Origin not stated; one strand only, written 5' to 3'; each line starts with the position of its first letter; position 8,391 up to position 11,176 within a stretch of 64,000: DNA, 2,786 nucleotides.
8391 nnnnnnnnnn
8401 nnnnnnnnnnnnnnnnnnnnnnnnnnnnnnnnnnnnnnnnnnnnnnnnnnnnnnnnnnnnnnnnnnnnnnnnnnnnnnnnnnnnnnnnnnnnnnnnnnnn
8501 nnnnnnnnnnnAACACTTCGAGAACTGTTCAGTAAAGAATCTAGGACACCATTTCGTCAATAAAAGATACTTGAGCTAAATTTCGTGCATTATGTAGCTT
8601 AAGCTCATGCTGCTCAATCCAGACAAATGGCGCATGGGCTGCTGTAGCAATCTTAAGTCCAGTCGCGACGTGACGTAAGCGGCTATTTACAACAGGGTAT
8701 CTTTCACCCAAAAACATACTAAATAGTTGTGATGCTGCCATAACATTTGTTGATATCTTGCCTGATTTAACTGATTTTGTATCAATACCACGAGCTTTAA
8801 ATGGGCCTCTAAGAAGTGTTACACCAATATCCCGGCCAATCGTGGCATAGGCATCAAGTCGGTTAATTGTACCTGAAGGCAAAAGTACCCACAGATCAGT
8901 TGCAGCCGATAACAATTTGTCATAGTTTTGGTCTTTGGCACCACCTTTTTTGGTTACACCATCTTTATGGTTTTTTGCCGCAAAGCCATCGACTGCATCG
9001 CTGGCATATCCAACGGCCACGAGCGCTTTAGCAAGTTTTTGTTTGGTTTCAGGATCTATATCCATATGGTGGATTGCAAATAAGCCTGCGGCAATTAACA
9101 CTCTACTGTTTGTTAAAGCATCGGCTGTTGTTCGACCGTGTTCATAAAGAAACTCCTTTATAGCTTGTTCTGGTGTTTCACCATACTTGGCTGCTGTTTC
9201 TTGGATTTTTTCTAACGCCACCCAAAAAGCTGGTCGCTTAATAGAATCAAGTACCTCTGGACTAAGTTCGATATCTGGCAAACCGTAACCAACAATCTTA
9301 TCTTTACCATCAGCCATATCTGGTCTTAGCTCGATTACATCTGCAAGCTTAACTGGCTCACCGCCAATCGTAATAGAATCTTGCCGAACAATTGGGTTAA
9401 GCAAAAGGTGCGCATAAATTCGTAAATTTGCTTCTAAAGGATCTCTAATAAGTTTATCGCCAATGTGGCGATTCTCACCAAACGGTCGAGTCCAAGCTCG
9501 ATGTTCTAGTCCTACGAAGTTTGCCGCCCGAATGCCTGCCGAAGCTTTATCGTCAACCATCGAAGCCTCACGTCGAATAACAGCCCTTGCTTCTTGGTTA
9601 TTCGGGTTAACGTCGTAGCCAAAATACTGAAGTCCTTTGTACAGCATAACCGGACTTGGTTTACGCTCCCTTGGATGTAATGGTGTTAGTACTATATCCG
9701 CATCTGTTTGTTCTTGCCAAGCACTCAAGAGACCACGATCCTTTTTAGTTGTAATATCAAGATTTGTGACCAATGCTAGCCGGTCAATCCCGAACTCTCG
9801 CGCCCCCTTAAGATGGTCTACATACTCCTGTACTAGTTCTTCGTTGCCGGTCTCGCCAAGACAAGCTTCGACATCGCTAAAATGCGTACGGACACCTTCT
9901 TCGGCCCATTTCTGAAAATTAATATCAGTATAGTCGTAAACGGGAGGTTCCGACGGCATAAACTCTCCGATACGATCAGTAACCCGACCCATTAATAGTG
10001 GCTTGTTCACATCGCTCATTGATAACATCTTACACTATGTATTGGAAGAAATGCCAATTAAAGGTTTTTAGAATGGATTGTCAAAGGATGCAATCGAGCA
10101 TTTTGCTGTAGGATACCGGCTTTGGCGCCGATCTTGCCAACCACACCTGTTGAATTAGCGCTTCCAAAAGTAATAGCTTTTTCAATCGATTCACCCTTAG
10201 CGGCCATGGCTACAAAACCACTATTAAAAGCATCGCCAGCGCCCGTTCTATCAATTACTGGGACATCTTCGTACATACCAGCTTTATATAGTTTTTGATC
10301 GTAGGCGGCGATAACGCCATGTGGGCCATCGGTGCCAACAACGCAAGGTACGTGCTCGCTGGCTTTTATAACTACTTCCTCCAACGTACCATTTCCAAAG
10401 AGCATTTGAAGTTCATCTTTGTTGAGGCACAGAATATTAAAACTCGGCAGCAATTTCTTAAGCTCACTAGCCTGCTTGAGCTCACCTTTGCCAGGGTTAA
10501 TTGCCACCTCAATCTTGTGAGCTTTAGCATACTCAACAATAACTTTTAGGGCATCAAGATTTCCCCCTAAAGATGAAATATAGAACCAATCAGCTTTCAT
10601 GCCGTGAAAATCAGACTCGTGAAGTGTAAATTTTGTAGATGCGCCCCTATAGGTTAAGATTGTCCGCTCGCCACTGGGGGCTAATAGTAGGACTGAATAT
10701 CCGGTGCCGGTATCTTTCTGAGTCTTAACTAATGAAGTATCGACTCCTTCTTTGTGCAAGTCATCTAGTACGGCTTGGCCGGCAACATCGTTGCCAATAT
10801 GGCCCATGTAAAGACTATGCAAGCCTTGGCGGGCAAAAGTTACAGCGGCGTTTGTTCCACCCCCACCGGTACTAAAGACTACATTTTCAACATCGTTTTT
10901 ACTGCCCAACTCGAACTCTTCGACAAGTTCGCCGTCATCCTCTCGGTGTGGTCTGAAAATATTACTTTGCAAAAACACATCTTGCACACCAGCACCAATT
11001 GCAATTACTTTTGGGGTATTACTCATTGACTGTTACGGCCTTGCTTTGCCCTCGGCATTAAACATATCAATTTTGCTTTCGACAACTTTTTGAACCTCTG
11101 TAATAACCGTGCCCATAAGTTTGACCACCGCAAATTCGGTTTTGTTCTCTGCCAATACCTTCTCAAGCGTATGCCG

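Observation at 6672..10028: Uncharacterised three-gene tail of the sugar-phosphate operon: HAD/CDP-alcohol-transferase fusion, 414-aa orphan, LOG/TIGR00725-like protein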

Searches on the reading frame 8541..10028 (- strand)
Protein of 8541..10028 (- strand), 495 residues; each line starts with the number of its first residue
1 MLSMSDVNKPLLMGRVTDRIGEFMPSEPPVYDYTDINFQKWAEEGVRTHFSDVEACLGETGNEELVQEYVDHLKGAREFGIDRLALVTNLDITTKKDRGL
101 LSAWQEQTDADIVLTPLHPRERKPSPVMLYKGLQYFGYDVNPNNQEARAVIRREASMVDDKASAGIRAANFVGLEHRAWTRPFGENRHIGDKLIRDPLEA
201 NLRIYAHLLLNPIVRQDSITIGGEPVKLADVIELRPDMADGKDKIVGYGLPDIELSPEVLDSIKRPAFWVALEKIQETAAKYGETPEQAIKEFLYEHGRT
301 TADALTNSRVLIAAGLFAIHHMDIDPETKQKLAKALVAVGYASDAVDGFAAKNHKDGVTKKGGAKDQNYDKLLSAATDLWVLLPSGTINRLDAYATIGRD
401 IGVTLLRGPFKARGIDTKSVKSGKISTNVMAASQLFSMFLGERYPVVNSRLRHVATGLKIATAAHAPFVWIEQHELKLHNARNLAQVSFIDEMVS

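Call 3: search_protein_families(library=pfam, proteins=[window:8541-10028:-], max_evalue=1)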
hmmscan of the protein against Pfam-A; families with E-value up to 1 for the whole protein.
window:8541-10028:- (495 aa): 1 family
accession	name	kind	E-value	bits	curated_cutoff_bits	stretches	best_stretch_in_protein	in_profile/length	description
PF01066.26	CDP-OH_P_transf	-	3.1e-08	34.6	22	1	300-439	2-135/152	CDP-alcohol phosphatidyltransferase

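Call 4: search_protein_families(library=ncbifam, proteins=[window:8541-10028:-], max_evalue=1)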
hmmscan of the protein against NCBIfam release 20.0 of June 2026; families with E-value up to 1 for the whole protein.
window:8541-10028:- (495 aa): 4 families
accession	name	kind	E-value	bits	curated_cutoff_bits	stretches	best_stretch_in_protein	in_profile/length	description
TIGR00560.1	pgsA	equivalog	0.00013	22.5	109.1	1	302-433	4-135/183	CDP-diacylglycerol--glycerol-3-phosphate 3-phosphatidyltransferase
NF040950.1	archin_ph_syn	equivalog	0.031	14.1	180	1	300-376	24-95/191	archaetidylinositol phosphate synthase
TIGR01668.1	YqeG_hyp_ppase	hypoth_equivalog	0.078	12.5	89.1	0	31-114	10-87/170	YqeG family HAD IIIA-type phosphatase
TIGR03988.1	antisig_RsrA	equivalog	0.14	12.3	62.5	1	30-70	9-49/77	mycothiol system anti-sigma-R factor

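Call 5: search_protein_families(library=padloc, proteins=[window:8541-10028:-], max_evalue=1)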
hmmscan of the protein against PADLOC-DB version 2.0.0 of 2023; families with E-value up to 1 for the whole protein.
window:8541-10028:- (495 aa): 0 families

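Call 19: find_homologous_proteins(query=window:8541-10028:-)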
Query window:8541-10028:- (495 aa): 14 proteins with E <= 0.001 among 8000 candidates.
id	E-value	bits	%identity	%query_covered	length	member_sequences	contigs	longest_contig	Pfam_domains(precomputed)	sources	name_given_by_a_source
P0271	0.0e+0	1118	100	100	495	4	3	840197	PF01066.27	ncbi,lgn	-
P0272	3.1e-179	615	57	95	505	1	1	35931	PF01066.27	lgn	-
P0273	1.3e-178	613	57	95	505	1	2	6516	PF01066.27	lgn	-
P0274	2.2e-176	606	57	95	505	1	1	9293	PF01066.27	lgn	-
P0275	2.2e-175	602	58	95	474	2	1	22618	PF01066.27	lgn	-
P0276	1.2e-151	524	70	67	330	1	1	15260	PF01066.27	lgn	-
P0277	3.1e-139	483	50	96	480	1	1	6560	PF01066.27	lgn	-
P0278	2.9e-133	464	48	95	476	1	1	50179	PF00702.33,PF01066.27,PF13242.13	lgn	-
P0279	5.6e-129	449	48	94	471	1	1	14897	PF01066.27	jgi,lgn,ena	-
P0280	5.1e-123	430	47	92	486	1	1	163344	PF00702.33,PF01066.27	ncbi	-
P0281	1.3e-121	425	45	92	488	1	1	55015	PF01066.27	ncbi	-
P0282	1.8e-121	425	46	94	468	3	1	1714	PF00702.33,PF01066.27,PF13242.13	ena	-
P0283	7.9e-108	380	42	94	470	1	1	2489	PF01066.27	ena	-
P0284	2.3e-101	358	42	96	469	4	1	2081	PF01066.27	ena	-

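Call 20: find_encoding_contigs(protein=P0271, flank=4000, max_places=3)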
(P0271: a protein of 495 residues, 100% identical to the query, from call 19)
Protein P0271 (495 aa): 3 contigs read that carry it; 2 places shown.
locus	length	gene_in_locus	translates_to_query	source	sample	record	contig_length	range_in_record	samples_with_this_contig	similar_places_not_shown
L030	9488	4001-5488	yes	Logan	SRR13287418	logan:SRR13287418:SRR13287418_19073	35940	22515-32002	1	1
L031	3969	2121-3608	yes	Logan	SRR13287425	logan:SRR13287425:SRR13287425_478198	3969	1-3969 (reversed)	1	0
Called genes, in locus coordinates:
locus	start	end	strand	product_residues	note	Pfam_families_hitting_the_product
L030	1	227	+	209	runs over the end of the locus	PF00834:Ribul_P_3_epim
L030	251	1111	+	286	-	PF13292:DXP_synthase_N, PF00456:Transketolase_N, PF00676:E1_dh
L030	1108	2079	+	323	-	PF02779:Transket_pyr, PF02780:Transketolase_C, PF22613:Transketolase_C_1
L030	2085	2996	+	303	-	PF01116:F_bP_aldolase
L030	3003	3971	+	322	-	PF00294:PfkB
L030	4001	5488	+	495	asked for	PF01066:CDP-OH_P_transf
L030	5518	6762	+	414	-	-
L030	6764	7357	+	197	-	PF18306:LDcluster4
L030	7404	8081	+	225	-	-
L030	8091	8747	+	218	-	-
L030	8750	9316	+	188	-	-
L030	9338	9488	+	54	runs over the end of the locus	-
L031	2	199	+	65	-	?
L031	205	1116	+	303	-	PF01116:F_bP_aldolase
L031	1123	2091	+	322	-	PF00294:PfkB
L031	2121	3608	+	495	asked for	PF01066:CDP-OH_P_transf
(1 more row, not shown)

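Call 21: find_encoding_contigs(protein=P0280, flank=6000, max_places=2)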
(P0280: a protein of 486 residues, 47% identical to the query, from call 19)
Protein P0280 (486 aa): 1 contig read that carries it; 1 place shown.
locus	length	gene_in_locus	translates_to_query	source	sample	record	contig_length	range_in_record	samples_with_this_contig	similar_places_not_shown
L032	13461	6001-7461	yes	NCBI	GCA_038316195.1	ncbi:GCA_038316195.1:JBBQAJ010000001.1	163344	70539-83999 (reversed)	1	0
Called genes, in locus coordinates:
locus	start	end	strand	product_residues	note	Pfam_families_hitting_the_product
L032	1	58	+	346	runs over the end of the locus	PF00044:Gp_dh_N, PF02800:Gp_dh_C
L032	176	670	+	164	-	PF02502:LacAB_rpiB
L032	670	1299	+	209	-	PF00834:Ribul_P_3_epim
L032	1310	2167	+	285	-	PF13292:DXP_synthase_N (weak), PF00456:Transketolase_N, PF00676:E1_dh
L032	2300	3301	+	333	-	PF02779:Transket_pyr, PF02780:Transketolase_C, PF22613:Transketolase_C_1 (weak)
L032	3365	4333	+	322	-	PF01116:F_bP_aldolase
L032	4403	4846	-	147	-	-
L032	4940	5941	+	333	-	PF00294:PfkB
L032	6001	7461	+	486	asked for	PF00702:Hydrolase (faint), PF01066:CDP-OH_P_transf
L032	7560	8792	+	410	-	-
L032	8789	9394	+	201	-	PF18306:LDcluster4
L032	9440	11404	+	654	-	PF00270:DEAD (faint), PF04851:ResIII, PF17757:UvrB_inter, PF27431:UvrB_3rd, PF00271:Helicase_C, PF12344:UvrB, PF02151:UVR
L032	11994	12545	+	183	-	-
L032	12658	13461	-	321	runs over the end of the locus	PF12146:Hydrolase_4 (weak)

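Call 22: search_protein_families(library=pfam, proteins=[L032:4403-4846:-], max_evalue=1)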
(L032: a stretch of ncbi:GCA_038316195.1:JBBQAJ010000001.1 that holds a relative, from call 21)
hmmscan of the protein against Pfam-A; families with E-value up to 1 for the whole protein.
L032:4403-4846:- (147 aa): 1 family
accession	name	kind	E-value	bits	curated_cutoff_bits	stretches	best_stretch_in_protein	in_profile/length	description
PF04307.19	YdjM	-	0.037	14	29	1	17-85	89-160/176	YdjM inner membrane protein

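Call 59: predict_structure(alignment_id=A2)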
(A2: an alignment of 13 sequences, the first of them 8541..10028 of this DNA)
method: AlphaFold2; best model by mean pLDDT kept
length: 495 residues; sequences in the alignment: 13
mean_pLDDT: 74.5   pTM: 0.42
mean pLDDT of the five models: 74.5, 65.5, 63.5, 60.6, 60.1
residues with pLDDT >= 90: 74; 70-90: 258; 50-70: 111; < 50: 52
segments of 3 or more residues with pLDDT < 50: 1-16, 233-255, 258-260
pLDDT, mean of each block of 10 residues (from residue 1): 38 45 62 83 93 84 87 93 92 87 93 83 76 92 86 88 74 78 54 57 57 55 58 43 34 43 53 56 59 83 86 91 88 87 84 77 78 88 85 86 83 75 81 86 87 87 83 77 69 52
secondary structure, 60 per line:
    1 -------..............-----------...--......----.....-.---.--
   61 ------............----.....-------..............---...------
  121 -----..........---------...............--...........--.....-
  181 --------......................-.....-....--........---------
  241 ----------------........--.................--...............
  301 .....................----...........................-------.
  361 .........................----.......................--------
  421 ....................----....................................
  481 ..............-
elements in order: H8-21 H38-43 E48-52 H67-78 E83-87 H95-108 E112-114 H126-135 H145-154 E155-159 H162-172 E175-179 H189-210 H212-216 E218-221 E224-227 H228-231 H257-264 H267-283 H286-321 H326-352 H360-385 H390-412 H421-440 H445-494

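Call 61: fold_search(model_id=the predicted structure, library=pdb)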
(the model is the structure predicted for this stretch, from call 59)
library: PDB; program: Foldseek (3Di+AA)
matches with E <= 10: 616; with E <= 0.001: 4
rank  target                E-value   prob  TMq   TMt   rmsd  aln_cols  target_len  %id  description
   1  7drk_A                5.2e-05  1.00  0.31  0.78   2.7       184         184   22  Crystal structure of phosphatidylglycerol phosphate synthase in complex with cytidine diphosphate-diacylglycerol (released 2021-12-08)
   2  7drj_A                6.9e-05  1.00  0.31  0.77   2.4       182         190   22  Crystal structure of phosphatidylglycerol phosphate synthase in complex with phosphatidylglycerol phosphate (released 2021-12-08)
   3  7drj_B                7.3e-05  1.00  0.30  0.76   2.5       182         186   22  Crystal structure of phosphatidylglycerol phosphate synthase in complex with phosphatidylglycerol phosphate (released 2021-12-08)
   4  7drk_B                1.2e-04  1.00  0.31  0.79   2.4       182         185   22  Crystal structure of phosphatidylglycerol phosphate synthase in complex with cytidine diphosphate-diacylglycerol (released 2021-12-08)
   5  4knv_B                9.0e-03  1.00  0.19  0.37   4.5       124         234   24  The crystal structure of APO HUMAN HDHD4 FROM SE-MAD (released 2013-06-26)
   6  6h53_B                1.1e-02  1.00  0.28  0.62   4.1       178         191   15  Crystal structure of Mycobacterium tuberculosis phosphatidylinositol phosphate synthase (PgsA1) in apo form (released 2019-05-15)
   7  2gmw_B                1.9e-02  1.00  0.21  0.51   7.9       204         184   17  Crystal Structure of D,D-heptose 1.7-bisphosphate phosphatase from E. Coli. (released 2007-04-10)
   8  2gmw_A                2.1e-02  1.00  0.21  0.50   5.3       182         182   19  Crystal Structure of D,D-heptose 1.7-bisphosphate phosphatase from E. Coli. (released 2007-04-10)
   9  3l8e_B                2.2e-02  1.00  0.22  0.54   3.5       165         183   20  Crystal Structure of apo form of D,D-heptose 1.7-bisphosphate phosphatase from E. Coli (released 2010-02-02)
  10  2pr7_A                2.4e-02  1.00  0.21  0.64   6.4       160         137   17  Crystal structure of uncharacterized protein (NP_599989.1) from Corynebacterium glutamicum ATCC 13032 Kitasato at 1.44 (released 2007-05-15)
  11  2ia5_D                2.4e-02  1.00  0.20  0.31   5.4       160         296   11  T4 polynucleotide kinase/phosphatase with bound sulfate and magnesium. (released 2007-06-05)
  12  6wmv_A                2.8e-02  1.00  0.27  0.38  10.3       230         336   18  Structure of a phosphatidylinositol-phosphate synthase (PIPS) from Mycobacterium kansasii with evidence of substrate b (released 2020-05-27)
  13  4knw_C                3.2e-02  1.00  0.19  0.36   4.1       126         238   24  The crystal structure of human HDHD4 IN COMPLEX WITH MAGNESIUM AND THE PHOSPHATE MIMETIC VANADATE (released 2013-06-26)
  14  2ia5_I                3.2e-02  1.00  0.20  0.32   4.9       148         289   12  T4 polynucleotide kinase/phosphatase with bound sulfate and magnesium. (released 2007-06-05)
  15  4knv_A                3.4e-02  1.00  0.17  0.33   3.3       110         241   25  The crystal structure of APO HUMAN HDHD4 FROM SE-MAD (released 2013-06-26)
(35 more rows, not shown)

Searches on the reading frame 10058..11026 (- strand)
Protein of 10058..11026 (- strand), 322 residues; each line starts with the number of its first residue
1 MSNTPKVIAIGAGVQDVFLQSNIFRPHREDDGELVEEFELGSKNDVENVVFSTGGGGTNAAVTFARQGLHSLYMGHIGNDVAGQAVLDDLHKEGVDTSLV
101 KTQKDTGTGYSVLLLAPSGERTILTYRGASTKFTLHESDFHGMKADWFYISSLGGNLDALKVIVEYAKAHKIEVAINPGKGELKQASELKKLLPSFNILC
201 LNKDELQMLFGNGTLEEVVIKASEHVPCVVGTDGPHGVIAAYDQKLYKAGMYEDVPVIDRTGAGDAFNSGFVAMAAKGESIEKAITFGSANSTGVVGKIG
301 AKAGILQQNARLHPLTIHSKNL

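Call 3: search_protein_families(library=pfam, proteins=[window:10058-11026:-], max_evalue=1)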
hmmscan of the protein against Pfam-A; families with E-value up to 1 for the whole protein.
window:10058-11026:- (322 aa): 1 family
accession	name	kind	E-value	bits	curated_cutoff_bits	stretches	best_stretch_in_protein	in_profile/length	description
PF00294.29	PfkB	-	9e-45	153.7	25.8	1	36-303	19-297/302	pfkB family carbohydrate kinase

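Call 4: search_protein_families(library=ncbifam, proteins=[window:10058-11026:-], max_evalue=1)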
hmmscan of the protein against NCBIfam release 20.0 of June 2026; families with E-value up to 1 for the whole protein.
window:10058-11026:- (322 aa): 25 families
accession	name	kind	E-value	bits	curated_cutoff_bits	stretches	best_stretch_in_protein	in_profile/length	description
TIGR02152.1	D_ribokin_bact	equivalog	8.2e-36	123.8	299.65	1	47-307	28-292/298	ribokinase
TIGR04382.1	myo_inos_iolC_N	equivalog_domain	6.8e-26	91.3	300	1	46-300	26-294/309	5-dehydro-2-deoxygluconokinase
NF008353.0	PRK11142.1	equivalog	7.6e-25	88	341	1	51-307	36-295/307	ribokinase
NF041134.1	R1P_kin_Thcocales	equivalog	2.5e-24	86.2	500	1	39-306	22-273/291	ADP-dependent ribose-1-phosphate kinase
NF053626.1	RibKinHalex1628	equivalog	9.3e-24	84.4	330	1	46-302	30-279/293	ATP-dependent ribose-1-phosphate kinase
NF006957.1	PRK09434.1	equivalog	6.8e-21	75.1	450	1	50-283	23-268/302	fructokinase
NF040938.1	KDG_KDGal_kin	equivalog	7.7e-21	74.5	400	1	54-300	30-288/305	bifunctional 2-dehydro-3-deoxygluconokinase/2-dehydro-3-deoxygalactonokinase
TIGR03168.1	1-PFK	subfamily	4.5e-19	68.5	216.4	1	35-309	16-295/305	hexose kinase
NF007321.0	PRK09813.1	equivalog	4.3e-18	65.7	247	1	51-300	22-259/261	fructoselysine 6-kinase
NF041332.1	KDG_KDGal_kin_Halo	equivalog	1.3e-17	64.3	440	1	47-292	26-288/320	bifunctional 2-dehydro-3-deoxygluconokinase/2-dehydro-3-deoxygalactonokinase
NF052444.1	DhDoxglucKinKdgK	equivalog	8e-17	61.6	400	2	188-301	181-295/303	2-dehydro-3-deoxygluconokinase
TIGR03828.1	pfkB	equivalog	1.8e-16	60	292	1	35-308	16-294/305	1-phosphofructokinase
NF047869.1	myo_kin_aldol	exception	3.4e-15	55.4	600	2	44-140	29-125/586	bifunctional 5-dehydro-2-deoxygluconokinase/5-dehydro-2-deoxyphosphogluconate aldolase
NF041633.1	trifunc_aldol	exception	4e-14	52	700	2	244-292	501-548/580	KHG/KDPG aldolase/sugar kinase fusion protein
NF049991.1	TagKinase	equivalog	9.2e-13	47.7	420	1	65-305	52-305/321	tagatose kinase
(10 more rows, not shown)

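Call 87: search_solved_structures(query=window:10058-11026:-, max_evalue=1e-10)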
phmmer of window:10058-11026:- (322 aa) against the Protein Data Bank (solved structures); distinct sequences matched with E-value up to 1e-10: 12.
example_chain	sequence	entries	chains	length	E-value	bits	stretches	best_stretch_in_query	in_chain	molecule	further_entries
3h49_A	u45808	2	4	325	2.4e-23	85.9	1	45-307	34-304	Ribokinase | Uncharacterized sugar kinase ydjH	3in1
3ry7_A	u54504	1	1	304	1.3e-17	67.1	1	46-305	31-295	Ribokinase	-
1wye_A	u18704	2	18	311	8.6e-16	61.1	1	32-293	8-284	2-keto-3-deoxygluconate kinase | hypothetical fructokinase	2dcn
11bl_A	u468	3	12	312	4.7e-15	58.7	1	52-304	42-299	Ribokinase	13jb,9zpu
4x8f_A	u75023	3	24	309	4e-14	55.6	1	51-305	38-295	Ribokinase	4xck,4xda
1v19_A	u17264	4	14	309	6.4e-14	54.9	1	53-296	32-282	2-KETO-3-DEOXYGLUCONATE KINASE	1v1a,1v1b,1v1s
3ubo_A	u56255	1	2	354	2.8e-12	49.5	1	50-304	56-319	adenosine kinase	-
1gqt_A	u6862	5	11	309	7.1e-12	48.2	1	52-304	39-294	RIBOKINASE | PROTEIN (RIBOKINASE)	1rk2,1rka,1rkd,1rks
2v78_A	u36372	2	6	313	1.5e-11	47.1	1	54-297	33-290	FRUCTOKINASE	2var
6ilr_A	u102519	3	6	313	1.9e-11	46.8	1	53-297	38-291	Ribokinase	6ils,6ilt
8cqx_A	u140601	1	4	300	3.7e-11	45.9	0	52-300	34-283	Ribokinase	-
5ey7_A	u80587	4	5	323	6e-11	45.2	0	52-274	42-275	Fructokinase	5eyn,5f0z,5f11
